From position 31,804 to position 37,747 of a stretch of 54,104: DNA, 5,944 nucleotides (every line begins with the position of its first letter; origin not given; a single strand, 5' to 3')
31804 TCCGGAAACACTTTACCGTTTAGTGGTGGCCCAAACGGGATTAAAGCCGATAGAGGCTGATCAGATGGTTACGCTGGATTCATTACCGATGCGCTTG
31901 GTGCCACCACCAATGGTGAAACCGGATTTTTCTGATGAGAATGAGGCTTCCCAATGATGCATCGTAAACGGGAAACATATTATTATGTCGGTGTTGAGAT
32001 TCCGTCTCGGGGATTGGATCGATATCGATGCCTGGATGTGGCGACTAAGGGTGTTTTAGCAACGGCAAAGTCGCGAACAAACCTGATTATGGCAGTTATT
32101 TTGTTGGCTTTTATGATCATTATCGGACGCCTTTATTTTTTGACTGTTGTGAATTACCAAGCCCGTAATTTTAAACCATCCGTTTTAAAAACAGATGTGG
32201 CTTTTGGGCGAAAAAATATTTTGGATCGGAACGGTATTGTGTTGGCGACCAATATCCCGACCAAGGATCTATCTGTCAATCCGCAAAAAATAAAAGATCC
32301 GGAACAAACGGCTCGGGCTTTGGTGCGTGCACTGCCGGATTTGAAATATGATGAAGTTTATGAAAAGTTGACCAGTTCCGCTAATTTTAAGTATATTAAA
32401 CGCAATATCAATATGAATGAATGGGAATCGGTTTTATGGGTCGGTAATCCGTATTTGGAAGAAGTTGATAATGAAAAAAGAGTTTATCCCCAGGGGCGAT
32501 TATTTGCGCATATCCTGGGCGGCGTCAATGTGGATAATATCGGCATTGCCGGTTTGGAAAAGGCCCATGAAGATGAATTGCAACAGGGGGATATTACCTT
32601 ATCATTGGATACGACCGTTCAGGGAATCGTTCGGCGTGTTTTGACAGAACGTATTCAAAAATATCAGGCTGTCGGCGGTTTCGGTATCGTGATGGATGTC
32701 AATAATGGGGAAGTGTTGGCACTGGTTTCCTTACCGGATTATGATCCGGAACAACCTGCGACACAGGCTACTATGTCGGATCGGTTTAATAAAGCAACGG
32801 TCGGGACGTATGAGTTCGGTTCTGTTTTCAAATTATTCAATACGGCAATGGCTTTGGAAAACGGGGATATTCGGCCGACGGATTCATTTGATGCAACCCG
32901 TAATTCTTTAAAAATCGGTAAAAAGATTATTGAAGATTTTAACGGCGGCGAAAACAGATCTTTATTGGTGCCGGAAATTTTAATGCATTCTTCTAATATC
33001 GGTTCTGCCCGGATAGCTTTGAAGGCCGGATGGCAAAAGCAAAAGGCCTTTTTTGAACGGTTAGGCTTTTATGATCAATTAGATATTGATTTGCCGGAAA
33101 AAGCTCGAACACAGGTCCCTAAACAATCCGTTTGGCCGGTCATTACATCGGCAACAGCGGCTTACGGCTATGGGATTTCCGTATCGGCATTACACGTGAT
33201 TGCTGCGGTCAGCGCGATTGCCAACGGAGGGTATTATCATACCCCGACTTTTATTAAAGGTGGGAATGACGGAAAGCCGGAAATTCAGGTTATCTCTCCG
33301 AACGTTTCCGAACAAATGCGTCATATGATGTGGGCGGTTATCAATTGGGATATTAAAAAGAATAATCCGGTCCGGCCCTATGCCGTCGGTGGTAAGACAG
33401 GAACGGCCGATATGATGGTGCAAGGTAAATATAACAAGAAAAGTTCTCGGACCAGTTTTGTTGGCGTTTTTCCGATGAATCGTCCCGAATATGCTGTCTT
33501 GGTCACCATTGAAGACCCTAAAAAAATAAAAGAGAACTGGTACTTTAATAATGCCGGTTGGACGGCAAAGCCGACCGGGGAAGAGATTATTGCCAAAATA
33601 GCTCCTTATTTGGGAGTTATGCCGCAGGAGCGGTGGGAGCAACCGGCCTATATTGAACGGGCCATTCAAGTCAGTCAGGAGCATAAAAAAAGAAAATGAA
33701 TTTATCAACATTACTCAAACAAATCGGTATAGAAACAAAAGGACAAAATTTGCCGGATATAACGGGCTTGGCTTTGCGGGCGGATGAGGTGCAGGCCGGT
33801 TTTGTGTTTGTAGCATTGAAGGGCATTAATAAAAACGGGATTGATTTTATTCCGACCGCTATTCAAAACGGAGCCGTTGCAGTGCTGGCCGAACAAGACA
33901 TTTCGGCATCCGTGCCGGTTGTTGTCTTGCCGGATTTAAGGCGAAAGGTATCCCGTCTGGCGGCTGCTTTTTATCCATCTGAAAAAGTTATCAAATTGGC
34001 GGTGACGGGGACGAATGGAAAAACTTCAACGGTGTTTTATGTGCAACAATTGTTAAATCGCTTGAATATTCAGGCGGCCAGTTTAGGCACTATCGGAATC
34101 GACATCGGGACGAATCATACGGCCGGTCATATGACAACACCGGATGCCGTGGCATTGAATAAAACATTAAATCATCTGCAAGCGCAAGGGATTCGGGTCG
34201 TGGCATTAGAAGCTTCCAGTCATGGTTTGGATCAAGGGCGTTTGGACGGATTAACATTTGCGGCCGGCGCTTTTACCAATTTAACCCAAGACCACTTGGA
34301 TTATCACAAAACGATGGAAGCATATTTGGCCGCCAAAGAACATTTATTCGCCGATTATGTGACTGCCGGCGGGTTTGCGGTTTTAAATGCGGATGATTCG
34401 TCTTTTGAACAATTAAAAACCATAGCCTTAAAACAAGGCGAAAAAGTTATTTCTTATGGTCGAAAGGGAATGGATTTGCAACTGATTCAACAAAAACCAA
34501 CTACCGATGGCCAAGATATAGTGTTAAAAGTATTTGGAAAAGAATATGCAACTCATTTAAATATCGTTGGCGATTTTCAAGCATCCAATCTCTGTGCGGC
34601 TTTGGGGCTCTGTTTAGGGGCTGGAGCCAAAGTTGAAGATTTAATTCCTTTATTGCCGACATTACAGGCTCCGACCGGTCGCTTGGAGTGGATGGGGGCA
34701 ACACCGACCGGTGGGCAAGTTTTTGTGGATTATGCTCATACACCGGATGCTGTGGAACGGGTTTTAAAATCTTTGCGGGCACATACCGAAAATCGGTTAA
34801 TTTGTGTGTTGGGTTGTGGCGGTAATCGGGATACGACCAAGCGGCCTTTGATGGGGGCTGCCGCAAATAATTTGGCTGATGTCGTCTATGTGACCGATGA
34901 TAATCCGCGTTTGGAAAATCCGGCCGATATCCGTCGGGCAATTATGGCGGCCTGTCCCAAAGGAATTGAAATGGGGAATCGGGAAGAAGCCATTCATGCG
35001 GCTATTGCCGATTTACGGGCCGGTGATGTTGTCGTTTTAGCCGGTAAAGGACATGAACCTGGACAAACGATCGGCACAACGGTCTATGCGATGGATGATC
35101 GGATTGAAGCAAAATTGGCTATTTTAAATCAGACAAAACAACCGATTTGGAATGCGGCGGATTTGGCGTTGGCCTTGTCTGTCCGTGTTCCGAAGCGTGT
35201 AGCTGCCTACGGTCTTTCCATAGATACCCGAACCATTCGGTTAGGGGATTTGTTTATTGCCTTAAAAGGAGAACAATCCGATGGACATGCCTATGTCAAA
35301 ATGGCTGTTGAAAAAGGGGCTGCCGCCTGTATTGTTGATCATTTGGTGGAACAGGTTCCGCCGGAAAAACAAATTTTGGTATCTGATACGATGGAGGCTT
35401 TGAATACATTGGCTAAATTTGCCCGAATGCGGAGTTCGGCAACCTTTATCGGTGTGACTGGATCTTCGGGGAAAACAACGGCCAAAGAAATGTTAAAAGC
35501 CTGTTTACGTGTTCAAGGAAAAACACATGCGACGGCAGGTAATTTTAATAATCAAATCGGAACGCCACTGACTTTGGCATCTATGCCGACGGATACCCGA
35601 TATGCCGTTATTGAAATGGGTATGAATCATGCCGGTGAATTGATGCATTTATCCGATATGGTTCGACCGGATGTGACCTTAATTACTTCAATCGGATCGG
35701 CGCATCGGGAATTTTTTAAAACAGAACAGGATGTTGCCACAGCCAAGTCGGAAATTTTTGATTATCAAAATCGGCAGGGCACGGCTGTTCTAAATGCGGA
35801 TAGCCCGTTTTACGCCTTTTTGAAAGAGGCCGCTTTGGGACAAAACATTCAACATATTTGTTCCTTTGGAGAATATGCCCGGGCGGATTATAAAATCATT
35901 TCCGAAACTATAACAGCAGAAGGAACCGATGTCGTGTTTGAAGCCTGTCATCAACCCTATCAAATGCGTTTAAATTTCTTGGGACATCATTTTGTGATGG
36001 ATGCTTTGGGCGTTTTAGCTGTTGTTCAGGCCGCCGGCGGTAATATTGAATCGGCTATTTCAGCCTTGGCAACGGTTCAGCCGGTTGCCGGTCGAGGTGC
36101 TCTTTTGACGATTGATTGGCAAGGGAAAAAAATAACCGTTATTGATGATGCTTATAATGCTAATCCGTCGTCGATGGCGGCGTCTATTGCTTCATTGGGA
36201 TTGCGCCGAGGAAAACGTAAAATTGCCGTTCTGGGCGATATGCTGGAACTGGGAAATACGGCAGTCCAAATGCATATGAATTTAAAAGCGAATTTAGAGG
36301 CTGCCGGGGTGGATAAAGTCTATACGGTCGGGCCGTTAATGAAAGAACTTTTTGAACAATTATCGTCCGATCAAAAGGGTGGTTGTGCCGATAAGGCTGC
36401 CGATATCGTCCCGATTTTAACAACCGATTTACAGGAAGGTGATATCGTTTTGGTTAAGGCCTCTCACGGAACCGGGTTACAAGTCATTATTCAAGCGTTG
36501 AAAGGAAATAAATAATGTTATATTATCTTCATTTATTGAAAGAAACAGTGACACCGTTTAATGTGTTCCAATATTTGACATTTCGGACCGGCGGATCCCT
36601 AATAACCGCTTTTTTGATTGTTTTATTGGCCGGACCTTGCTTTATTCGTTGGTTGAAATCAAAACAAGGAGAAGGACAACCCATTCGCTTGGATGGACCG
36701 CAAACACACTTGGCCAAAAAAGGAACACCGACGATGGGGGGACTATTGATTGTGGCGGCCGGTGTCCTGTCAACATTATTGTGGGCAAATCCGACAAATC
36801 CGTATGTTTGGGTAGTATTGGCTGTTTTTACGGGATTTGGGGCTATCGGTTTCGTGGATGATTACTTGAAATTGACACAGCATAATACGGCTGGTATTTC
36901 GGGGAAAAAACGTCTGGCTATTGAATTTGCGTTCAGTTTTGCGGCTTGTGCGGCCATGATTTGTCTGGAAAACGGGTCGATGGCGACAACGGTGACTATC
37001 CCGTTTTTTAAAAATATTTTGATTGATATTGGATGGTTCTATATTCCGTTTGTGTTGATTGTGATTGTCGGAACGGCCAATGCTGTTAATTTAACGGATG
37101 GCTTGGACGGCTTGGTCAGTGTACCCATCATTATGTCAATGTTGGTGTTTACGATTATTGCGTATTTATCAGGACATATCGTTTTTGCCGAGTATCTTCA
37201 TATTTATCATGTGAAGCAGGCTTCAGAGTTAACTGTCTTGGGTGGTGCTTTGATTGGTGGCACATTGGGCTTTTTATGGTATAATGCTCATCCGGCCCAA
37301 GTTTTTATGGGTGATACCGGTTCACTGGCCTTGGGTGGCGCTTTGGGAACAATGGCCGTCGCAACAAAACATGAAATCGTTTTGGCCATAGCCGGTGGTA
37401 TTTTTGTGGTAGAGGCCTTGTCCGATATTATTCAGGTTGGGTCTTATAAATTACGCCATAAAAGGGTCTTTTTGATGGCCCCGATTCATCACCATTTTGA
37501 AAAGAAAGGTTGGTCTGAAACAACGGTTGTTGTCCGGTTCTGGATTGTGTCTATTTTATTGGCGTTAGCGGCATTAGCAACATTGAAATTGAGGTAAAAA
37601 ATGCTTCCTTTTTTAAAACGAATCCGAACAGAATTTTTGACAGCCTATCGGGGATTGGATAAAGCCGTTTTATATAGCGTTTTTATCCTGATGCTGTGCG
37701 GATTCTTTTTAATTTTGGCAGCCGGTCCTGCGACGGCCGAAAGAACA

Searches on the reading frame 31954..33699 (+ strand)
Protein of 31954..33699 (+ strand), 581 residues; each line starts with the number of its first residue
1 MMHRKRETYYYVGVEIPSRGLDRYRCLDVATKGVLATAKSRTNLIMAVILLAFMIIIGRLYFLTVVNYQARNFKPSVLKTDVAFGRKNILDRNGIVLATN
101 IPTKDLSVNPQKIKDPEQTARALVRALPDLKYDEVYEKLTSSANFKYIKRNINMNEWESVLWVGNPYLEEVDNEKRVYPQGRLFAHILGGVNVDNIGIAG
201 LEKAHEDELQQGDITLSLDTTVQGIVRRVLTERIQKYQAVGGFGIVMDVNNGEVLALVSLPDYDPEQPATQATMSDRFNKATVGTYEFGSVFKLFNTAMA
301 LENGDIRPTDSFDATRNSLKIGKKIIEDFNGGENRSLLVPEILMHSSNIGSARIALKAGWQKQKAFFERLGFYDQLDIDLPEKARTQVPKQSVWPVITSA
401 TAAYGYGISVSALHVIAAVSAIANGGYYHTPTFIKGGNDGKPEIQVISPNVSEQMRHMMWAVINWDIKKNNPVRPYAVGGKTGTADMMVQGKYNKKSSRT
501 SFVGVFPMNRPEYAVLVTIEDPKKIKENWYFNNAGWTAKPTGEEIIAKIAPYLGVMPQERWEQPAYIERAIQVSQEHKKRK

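Call 17: search_protein_families(library=pfam, proteins=[window:31954-33699:+], max_evalue=0.001)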
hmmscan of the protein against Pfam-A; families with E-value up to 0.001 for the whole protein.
window:31954-33699:+ (581 aa): 2 families
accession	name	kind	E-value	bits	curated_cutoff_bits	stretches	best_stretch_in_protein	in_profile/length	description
PF00905.27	Transpeptidase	-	4e-55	187.6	22.1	1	243-527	2-283/299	Penicillin binding protein transpeptidase domain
PF03717.20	PBP_dimer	-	1.7e-12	48.6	24.4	1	86-210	6-159/180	Penicillin-binding Protein dimerisation domain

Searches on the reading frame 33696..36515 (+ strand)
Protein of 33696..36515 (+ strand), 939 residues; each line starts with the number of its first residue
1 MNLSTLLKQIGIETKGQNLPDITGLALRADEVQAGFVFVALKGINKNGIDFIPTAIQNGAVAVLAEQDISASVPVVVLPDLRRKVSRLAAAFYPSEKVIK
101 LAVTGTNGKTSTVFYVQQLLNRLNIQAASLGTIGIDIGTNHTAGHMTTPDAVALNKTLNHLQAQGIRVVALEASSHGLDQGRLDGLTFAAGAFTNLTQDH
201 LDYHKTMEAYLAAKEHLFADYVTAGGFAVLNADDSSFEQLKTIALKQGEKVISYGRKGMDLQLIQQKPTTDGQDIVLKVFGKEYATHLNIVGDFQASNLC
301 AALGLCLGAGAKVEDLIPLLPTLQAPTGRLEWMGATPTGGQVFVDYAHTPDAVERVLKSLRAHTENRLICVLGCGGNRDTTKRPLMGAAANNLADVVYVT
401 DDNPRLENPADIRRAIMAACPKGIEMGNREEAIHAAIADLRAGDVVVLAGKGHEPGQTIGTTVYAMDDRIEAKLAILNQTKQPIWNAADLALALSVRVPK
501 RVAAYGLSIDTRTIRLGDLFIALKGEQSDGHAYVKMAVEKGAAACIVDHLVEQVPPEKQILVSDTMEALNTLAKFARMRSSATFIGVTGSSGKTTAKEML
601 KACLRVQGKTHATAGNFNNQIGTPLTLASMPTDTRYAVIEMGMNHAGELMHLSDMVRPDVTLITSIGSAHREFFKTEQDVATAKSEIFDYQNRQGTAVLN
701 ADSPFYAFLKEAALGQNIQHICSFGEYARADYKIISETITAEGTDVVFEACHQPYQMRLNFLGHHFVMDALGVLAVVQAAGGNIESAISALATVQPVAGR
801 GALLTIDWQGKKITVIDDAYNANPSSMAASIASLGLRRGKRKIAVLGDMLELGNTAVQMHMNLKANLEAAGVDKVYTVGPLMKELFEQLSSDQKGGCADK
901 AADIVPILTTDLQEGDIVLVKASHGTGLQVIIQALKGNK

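Call 17: search_protein_families(library=pfam, proteins=[window:33696-36515:+], max_evalue=0.001)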
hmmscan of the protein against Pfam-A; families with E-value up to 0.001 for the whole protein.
window:33696-36515:+ (939 aa): 3 families
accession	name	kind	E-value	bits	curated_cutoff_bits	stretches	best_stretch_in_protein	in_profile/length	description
PF08245.18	Mur_ligase_M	-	1.3e-96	322.8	24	2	103-305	1-199/200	Mur ligase middle domain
PF02875.26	Mur_ligase_C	-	1.6e-51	174.9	28.4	2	328-452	1-127/127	Mur ligase, glutamate ligase domain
PF01225.30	Mur_ligase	-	1.9e-15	57.4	21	2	505-574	3-92/95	Mur ligase family, catalytic domain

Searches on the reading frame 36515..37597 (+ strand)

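Call 17: search_protein_families(library=pfam, proteins=[window:36515-37597:+], max_evalue=0.001)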
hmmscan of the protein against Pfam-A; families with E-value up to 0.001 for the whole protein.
window:36515-37597:+ (360 aa): 2 families
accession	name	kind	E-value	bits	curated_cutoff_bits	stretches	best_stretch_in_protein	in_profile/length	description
PF00953.26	Glycos_transf_4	-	6.3e-33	114.5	27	1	99-283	2-158/160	Glycosyl transferase family 4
PF10555.14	MraY_sig1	-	3e-05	23.7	20.1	1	68-80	1-13/13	Phospho-N-acetylmuramoyl-pentapeptide-transferase signature 1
